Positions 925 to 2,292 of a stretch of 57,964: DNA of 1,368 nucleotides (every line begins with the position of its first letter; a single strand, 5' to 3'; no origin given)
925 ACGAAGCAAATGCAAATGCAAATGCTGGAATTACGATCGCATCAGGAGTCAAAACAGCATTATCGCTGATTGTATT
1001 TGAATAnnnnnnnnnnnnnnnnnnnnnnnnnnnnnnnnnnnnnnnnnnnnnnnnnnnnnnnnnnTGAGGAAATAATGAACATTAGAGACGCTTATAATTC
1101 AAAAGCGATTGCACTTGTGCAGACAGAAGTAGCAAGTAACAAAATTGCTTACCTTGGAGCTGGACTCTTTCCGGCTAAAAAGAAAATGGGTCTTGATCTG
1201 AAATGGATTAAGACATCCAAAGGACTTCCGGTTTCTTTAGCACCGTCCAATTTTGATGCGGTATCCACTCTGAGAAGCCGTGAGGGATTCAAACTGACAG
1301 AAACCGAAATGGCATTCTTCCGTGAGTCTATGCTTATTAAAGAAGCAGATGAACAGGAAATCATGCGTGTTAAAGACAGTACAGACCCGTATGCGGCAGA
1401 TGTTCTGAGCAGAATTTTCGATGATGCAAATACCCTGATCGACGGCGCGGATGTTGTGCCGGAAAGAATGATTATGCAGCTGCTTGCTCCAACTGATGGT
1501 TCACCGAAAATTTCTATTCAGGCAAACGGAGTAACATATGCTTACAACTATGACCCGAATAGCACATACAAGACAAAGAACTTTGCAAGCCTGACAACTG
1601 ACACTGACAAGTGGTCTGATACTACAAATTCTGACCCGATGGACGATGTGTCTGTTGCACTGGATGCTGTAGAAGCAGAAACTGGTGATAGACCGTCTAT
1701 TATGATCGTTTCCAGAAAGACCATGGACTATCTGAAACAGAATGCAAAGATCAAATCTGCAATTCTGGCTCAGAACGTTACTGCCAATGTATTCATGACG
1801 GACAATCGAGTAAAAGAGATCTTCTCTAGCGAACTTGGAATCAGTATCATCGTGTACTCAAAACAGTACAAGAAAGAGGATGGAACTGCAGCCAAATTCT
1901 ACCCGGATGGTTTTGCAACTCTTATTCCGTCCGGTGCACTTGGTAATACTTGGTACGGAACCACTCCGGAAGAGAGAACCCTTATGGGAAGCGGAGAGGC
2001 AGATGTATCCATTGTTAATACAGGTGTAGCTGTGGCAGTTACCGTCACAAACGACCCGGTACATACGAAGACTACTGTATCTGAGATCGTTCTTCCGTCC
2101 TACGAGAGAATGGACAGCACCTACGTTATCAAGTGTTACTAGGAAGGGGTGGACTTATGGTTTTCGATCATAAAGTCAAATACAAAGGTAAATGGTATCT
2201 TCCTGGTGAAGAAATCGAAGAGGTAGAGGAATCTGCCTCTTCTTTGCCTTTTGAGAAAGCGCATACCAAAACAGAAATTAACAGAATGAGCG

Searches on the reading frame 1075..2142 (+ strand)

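Call 15: search_protein_families(library=pfam, proteins=[window:1075-2142:+], max_evalue=0.01)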
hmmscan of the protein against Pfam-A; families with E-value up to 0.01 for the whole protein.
window:1075-2142:+ (355 aa): 1 family
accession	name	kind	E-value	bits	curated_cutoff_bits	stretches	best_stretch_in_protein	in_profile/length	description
PF03864.22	Phage_cap_E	-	1.4e-44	153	22.9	1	25-353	17-328/329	Phage major capsid protein E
